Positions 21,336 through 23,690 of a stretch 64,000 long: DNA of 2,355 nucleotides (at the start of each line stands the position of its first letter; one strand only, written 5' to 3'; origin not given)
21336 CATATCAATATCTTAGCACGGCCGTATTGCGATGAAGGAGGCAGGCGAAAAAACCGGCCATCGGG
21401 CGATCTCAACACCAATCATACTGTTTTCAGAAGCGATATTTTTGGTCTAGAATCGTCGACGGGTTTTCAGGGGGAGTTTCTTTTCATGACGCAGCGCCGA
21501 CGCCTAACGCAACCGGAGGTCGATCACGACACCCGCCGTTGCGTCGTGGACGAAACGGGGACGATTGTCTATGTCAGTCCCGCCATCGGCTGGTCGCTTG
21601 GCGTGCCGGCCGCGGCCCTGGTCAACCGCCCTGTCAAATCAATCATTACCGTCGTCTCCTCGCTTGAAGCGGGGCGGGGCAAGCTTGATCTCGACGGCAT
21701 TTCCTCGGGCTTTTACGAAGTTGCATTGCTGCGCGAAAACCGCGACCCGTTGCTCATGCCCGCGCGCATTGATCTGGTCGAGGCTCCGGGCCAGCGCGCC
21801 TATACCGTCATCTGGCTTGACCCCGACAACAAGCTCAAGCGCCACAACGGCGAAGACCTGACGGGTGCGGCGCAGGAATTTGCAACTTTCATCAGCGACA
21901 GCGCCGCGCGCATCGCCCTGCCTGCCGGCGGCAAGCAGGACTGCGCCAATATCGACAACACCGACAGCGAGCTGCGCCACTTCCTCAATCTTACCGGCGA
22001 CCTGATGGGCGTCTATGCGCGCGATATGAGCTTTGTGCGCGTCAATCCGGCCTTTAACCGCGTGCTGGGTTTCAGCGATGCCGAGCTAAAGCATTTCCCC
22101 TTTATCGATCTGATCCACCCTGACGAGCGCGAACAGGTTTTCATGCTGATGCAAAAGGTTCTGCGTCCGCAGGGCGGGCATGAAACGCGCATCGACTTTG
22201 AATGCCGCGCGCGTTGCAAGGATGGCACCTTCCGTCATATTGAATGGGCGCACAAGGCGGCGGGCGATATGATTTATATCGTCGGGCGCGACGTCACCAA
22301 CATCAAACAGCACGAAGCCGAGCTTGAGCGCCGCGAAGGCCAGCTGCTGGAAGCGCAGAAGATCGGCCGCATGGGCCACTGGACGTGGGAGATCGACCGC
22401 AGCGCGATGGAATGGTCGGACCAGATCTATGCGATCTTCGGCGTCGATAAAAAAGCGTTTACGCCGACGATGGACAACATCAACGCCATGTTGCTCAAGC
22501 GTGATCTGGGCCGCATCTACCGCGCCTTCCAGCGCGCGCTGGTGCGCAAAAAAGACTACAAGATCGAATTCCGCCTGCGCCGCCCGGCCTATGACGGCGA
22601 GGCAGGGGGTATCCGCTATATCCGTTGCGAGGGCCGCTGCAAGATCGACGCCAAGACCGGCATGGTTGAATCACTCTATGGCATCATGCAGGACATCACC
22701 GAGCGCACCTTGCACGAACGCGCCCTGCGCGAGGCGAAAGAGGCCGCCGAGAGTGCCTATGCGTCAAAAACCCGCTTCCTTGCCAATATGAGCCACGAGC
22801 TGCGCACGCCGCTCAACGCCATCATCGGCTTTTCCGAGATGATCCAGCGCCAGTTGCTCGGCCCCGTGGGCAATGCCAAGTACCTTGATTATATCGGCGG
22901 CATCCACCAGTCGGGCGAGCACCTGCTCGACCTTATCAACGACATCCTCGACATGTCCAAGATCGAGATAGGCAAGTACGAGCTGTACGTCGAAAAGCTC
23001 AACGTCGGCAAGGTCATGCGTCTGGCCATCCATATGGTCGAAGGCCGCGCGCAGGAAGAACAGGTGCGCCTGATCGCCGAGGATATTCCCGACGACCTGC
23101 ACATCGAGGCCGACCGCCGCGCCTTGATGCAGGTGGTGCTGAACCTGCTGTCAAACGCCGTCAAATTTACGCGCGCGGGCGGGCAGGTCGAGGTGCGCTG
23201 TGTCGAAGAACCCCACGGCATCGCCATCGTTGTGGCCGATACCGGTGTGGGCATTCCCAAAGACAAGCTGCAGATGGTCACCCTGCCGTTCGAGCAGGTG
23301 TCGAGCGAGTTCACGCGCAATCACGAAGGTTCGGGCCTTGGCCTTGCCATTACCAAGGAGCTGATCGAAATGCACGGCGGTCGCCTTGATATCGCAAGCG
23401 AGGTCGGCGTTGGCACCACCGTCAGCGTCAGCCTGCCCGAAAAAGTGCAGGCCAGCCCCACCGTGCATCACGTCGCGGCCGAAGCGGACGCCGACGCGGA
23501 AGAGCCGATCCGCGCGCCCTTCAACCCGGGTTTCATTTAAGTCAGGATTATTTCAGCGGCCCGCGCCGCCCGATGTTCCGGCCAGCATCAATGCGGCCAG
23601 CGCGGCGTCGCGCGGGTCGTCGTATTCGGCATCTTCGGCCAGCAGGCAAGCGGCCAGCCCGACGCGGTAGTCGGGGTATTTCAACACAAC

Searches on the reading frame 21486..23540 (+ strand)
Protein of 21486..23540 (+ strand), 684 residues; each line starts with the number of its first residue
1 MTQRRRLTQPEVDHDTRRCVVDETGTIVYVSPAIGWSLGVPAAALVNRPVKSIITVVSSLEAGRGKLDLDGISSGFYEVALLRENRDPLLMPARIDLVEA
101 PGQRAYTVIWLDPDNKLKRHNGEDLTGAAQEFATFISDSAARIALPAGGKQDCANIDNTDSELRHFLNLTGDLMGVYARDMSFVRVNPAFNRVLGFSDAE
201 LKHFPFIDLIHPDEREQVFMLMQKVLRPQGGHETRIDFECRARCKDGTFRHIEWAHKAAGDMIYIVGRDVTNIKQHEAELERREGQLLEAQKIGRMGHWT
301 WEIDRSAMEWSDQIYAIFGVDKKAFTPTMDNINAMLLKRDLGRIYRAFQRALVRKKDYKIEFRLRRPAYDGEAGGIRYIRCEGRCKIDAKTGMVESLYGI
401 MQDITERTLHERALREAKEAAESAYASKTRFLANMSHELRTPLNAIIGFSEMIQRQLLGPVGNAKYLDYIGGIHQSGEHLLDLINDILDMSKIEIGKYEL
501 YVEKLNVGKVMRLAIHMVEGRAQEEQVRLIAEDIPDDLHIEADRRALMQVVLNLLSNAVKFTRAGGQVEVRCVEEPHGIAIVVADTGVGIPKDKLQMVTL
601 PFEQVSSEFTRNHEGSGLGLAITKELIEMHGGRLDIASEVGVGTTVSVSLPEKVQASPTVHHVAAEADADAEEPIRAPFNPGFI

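Call 66: search_protein_families(library=ncbifam, proteins=[window:21486-23540:+], max_evalue=1e-10)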
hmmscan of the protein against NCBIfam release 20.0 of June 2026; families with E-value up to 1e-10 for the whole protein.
window:21486-23540:+ (684 aa): 73 families (the best 25 are shown)
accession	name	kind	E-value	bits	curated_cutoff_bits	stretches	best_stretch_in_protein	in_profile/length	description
NF050805.1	CellDivHKDivJCaul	equivalog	6.9e-73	245.7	1000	1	393-657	263-525/531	cell cycle sensor histidine kinase DivJ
NF041947.1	LuxQ_Vibrio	equivalog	5.7e-65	219.7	1200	1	399-667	443-711/843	quorum-sensing autoinducer 2 sensor kinase/phosphatase LuxQ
NF047874.1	MASE3_PAS_HK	subfamily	4.1e-64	217.5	560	1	395-663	366-636/655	MASE3 domain-containing sensor histidine kinase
TIGR02956.1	TMAO_torS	equivalog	1.6e-59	201.9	676.5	1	415-652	451-682/967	TMAO reductase system sensor histidine kinase/response regulator TorS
NF038297.2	hybrid_HK_HrmK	equivalog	6e-59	200.2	725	1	404-665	211-470/607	hybrid histidine kinase/response regulator HrmK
NF046044.1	PnpS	equivalog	1.5e-57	195.4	400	1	428-651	170-390/390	two-component system histidine kinase PnpS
NF041593.1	histid_kinase_PdhS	equivalog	1.3e-56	192.2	2000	1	399-651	773-1034/1041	cell-division control histidine kinase PdhS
NF011874.0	PRK15347.1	equivalog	5.2e-53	180.3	852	1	404-660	377-622/921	two component system sensor kinase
NF008302.0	PRK11091.1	equivalog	1.1e-51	176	838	1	391-657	253-510/779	aerobic respiration two-component sensor histidine kinase ArcB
NF008318.0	PRK11107.1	equivalog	1.9e-50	171.8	890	1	415-662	280-528/920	two-component sensor histidine kinase BarA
TIGR02966.1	phoR_proteo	equivalog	2.5e-49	168.1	334.2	1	427-649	113-332/333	phosphate regulon sensor histidine kinase PhoR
NF033092.0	HK_WalK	equivalog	2e-46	158.8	725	1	425-651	369-593/594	cell wall metabolism sensor histidine kinase WalK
NF008099.0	PRK10841.1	equivalog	9.1e-46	156.1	920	1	400-654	442-692/949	two-component system sensor histidine kinase RcsC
NF008543.0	PRK11466.1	equivalog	2.2e-45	154.9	982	1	415-663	431-673/914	TMAO reductase system sensor histidine kinase/response regulator TorS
NF041880.1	EPS_EpsF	equivalog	7.2e-42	143.5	900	1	272-651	122-492/492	response regulator EpsF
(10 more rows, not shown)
